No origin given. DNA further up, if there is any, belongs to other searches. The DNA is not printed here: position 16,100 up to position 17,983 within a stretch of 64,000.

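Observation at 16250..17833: B proteins pair a single c-type heme attachment motif with a TolB/PD40-type propeller behind a membrane anchor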

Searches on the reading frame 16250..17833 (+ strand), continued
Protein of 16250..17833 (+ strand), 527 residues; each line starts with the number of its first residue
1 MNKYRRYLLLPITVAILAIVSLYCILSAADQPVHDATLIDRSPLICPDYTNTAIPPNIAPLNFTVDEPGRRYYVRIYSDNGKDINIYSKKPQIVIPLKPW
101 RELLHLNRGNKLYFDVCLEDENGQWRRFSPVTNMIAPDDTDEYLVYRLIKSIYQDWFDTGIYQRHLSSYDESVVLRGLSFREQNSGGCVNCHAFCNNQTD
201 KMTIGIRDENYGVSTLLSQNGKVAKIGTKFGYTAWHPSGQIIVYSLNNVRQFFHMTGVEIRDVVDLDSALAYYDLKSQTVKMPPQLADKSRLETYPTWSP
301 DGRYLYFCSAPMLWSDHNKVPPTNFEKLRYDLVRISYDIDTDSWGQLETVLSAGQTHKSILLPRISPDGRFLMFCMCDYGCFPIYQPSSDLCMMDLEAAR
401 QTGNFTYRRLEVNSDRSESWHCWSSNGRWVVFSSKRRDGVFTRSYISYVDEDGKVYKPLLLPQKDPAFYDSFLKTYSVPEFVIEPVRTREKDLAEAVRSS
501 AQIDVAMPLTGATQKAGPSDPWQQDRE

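Call 85: find_encoding_contigs(protein=P0373, flank=10000, max_places=4)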
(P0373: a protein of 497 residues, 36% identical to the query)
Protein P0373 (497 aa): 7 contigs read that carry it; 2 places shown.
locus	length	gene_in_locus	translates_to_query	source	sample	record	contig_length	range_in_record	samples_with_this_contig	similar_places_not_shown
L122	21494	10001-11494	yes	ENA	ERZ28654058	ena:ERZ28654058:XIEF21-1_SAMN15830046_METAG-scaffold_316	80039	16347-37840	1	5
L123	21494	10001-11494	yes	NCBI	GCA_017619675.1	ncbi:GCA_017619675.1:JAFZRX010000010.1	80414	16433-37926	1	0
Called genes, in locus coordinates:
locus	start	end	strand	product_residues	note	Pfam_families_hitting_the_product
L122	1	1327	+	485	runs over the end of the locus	PF00772:DnaB, PF03796:DnaB_C, PF13481:AAA_25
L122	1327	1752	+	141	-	PF04246:RseC_MucC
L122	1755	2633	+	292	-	PF04060:FeS, PF13237:Fer4_10 (weak), PF14697:Fer4_21, PF12838:Fer4_7, PF13187:Fer4_9, PF12797:Fer4_2 (weak), PF00037:Fer4 (weak), PF12838:Fer4_7, +11 more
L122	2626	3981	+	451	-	PF13375:RnfC_N, PF01512:Complex1_51K, PF13534:Fer4_17 (faint), PF13237:Fer4_10, PF12838:Fer4_7 (weak)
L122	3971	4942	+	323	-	PF03116:NQR2_RnfD_RnfE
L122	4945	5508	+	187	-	PF04205:FMN_bind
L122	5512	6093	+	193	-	PF02508:Rnf-Nqr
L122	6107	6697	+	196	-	PF02508:Rnf-Nqr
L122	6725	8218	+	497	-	PF03951:Gln-synt_N, PF00120:Gln-synt_C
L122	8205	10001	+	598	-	PF19529:DUF6057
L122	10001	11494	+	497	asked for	PF07676:PD40 (faint)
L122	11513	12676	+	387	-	PF00756:Esterase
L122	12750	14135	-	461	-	PF14691:Fer4_20, PF01262:AlaDh_PNT_C (faint), PF00070:Pyr_redox (weak), PF01266:DAO (weak), PF07992:Pyr_redox_2, PF13450:NAD_binding_8, PF13738:Pyr_redox_3 (weak), PF00070:Pyr_redox, +6 more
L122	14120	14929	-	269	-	PF10418:DHODB_Fe-S_bind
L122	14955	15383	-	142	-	PF01842:ACT (faint), PF19571:ACT_8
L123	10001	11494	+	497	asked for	PF07676:PD40 (faint)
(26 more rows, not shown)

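Call 88: search_solved_structures(query=L001:11692-12798:+, max_evalue=0.01)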
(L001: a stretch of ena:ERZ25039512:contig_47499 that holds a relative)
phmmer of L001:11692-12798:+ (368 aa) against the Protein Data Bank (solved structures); distinct sequences matched with E-value up to 0.01: 10.
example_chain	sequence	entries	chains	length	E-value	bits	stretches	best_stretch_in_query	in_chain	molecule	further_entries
2dyy_A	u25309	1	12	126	1.2e-06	31.2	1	266-364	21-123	UPF0076 protein PH0854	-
5ag3_A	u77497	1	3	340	8.5e-06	28.4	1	208-362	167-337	PUTATIVE PTERIDINE-DEPENDENT DIOXYGENASE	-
4bps_A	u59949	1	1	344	1.6e-05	27.6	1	170-314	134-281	FKBO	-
1x25_A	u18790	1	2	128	2.7e-05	26.8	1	267-340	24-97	Hypothetical UPF0076 protein ST0811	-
6tcc_A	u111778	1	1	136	0.00012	24.6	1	267-367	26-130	ribonuclease UK114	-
5a3k_A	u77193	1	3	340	0.00012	24.6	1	208-313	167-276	PUTATIVE PTERIDINE-DEPENDENT DIOXYGENASE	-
6tcd_A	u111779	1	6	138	0.00018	24.1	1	267-367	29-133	Ribonuclease UK114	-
1xrg_A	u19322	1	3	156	0.00053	22.5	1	239-365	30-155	Putative translation initiation inhibitor, yjgF family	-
5yu2_A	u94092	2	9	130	0.0027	20.2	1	141-198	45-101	Translation initiation inhibitor homologue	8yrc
2b33_A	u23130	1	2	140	0.006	19.1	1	266-365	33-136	protein synthesis inhibitor, putative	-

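Call 91: find_encoding_contigs(protein=P0372, flank=6000, max_places=3)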
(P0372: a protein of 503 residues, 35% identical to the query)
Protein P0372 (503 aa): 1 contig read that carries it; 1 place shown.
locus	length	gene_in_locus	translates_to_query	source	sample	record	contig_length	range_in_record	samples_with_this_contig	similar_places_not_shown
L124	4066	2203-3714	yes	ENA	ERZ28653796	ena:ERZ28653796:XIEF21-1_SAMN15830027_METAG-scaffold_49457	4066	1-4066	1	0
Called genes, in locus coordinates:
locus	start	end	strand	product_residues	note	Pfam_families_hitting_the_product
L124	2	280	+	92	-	?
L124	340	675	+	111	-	PF19529:DUF6057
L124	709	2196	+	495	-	PF19529:DUF6057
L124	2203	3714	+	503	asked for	PF07676:PD40 (faint)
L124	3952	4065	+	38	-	?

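Call 92: find_encoding_contigs(protein=P0387, flank=6000, max_places=3)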
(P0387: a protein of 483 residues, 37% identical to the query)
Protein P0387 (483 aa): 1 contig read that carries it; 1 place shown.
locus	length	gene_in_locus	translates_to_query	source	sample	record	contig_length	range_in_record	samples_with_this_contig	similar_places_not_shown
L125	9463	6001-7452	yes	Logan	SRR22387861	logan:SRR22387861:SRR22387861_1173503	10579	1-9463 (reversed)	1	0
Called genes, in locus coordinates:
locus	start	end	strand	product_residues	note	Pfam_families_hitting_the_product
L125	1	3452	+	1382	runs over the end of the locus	PF23748:Beta-prop_LRRK2 (faint), PF08450:SGL (faint), PF07494:Reg_prop (weak), PF07495:Y_Y_Y, PF00512:HisKA, PF02518:HATPase_c, PF00072:Response_reg, PF12833:HTH_18, +1 more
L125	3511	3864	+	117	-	-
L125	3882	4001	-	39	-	-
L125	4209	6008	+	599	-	PF19529:DUF6057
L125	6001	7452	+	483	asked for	PF26550:Tricorn_2nd (weak), PF07676:PD40 (faint), PF26549:Tricorn_N (faint)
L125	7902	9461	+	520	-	?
